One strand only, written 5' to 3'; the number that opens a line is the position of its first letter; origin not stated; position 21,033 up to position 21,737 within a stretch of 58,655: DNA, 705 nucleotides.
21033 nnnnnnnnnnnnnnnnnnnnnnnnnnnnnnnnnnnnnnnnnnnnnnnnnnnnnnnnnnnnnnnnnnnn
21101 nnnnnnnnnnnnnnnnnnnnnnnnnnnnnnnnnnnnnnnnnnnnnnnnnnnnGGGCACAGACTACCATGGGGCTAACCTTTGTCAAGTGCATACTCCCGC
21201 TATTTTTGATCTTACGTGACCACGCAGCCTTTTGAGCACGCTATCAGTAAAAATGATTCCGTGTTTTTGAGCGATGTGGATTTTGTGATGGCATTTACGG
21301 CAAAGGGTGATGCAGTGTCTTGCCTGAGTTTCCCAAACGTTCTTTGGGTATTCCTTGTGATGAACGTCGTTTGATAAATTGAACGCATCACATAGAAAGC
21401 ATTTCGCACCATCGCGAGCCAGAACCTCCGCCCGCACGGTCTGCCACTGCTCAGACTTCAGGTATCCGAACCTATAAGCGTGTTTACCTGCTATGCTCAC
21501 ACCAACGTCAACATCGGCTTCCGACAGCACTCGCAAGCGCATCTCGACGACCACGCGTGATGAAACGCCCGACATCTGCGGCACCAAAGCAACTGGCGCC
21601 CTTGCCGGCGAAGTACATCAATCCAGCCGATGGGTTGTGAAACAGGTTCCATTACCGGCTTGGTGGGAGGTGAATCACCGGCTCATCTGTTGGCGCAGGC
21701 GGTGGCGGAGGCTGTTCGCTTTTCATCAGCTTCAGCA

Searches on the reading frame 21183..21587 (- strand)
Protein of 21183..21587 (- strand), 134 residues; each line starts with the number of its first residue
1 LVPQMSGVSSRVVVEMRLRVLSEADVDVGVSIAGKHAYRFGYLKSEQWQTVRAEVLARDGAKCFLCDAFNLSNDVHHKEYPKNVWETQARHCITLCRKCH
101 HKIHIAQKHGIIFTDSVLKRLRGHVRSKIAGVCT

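Call 3: search_protein_families(library=pfam, proteins=[window:21183-21587:-], max_evalue=0.1)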
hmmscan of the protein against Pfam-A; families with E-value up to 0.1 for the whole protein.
window:21183-21587:- (134 aa): 2 families
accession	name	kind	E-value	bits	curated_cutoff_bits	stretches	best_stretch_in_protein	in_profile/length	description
PF16744.11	zf-RING_15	-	0.032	14.8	30.8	0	39-71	36-68/73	KIAA1045 RING finger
PF03337.18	Pox_F12L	-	0.061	11.9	25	1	44-91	294-341/648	Poxvirus F12L protein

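Call 5: search_protein_families(library=phrogs, proteins=[window:21183-21587:-], max_evalue=0.1)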
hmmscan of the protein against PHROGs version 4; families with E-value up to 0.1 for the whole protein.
window:21183-21587:- (134 aa): 17 families
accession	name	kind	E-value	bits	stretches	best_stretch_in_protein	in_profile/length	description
phrog_119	-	DNA, RNA and nucleotide metabolism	9.7e-12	45.4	1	39-110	182-261/443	HNH endonuclease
phrog_144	-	DNA, RNA and nucleotide metabolism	1.2e-09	39.1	1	35-110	61-139/175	HNH endonuclease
phrog_589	-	DNA, RNA and nucleotide metabolism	3.1e-08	34.6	1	44-110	75-145/179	HNH endonuclease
phrog_8060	-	unknown function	4.7e-08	34.1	1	41-122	19-97/213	-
phrog_4581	-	head and packaging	1e-07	32.7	1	14-107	19-112/395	terminase small subunit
phrog_8446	-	DNA, RNA and nucleotide metabolism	2.4e-07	31.6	1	35-103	113-195/211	HNH endonuclease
phrog_1271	-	DNA, RNA and nucleotide metabolism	6.9e-07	30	1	46-104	252-316/361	HNH endonuclease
phrog_8048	-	DNA, RNA and nucleotide metabolism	3e-06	27.6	1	44-108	160-230/273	HNH endonuclease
phrog_7370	-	DNA, RNA and nucleotide metabolism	2.5e-05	25.3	1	49-106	30-86/115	HNH endonuclease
phrog_5200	-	DNA, RNA and nucleotide metabolism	6.1e-05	24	1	42-108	22-89/154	HNH endonuclease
phrog_740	-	DNA, RNA and nucleotide metabolism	0.0002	21.4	1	48-105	26-86/332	HNH endonuclease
phrog_25061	-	DNA, RNA and nucleotide metabolism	0.00034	22.1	1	42-104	121-185/219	HNH endonuclease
phrog_333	-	DNA, RNA and nucleotide metabolism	0.00035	21.8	1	46-102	19-77/138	HNH endonuclease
phrog_5956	-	DNA, RNA and nucleotide metabolism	0.0042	17.8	1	44-104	43-108/138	HNH endonuclease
phrog_4321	-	DNA, RNA and nucleotide metabolism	0.012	16.4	1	41-110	41-119/135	HNH endonuclease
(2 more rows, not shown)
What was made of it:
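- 21208..21587 (-): 5' part of the interrupted HNH endonuclease gene; its present stop codon lies inside IRL. PHROG HNH families down to E = 1e-11 (call 5).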

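Call 6: search_protein_families(library=ncbifam, proteins=[window:21183-21587:-], max_evalue=0.1)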
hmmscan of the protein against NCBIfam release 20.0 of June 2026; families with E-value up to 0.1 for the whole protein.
window:21183-21587:- (134 aa): 6 families
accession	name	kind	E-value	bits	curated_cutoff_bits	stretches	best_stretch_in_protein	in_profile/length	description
NF040563.1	guided_IscB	equivalog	6.8e-08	32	175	1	41-125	172-257/314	RNA-guided endonuclease IscB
TIGR00199.1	PncC_domain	subfamily_domain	0.0044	17.1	68.9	1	4-34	62-92/149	nicotinamide-nucleotide amidohydrolase family protein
NF002975.0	PRK03661.1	equivalog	0.024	14.3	212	1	4-34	74-104/164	nicotinamide-nucleotide amidase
TIGR04468.1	arg_2_3_am_muta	equivalog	0.031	13.3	600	1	71-116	90-134/351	arginine 2,3-aminomutase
NF058586.1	HNHNucHlpB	equivalog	0.033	14.6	130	1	61-105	7-49/99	HNH nuclease-like protein HlpB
NF002972.0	PRK03657.1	equivalog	0.053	13.2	201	1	5-35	86-116/175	2-oxo-tetronate isomerase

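Call 7: search_protein_families(library=padloc, proteins=[window:21183-21587:-], max_evalue=0.1)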
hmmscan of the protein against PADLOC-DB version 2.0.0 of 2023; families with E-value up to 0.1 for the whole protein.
window:21183-21587:- (134 aa): 2 families
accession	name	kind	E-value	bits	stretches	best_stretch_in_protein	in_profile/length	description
PDLC00351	PtuB1|PtuB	-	0.0011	17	1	37-101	33-100/195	Unknown function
PDLC00749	Effector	-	0.078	10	0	49-79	18-48/395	Endonuclease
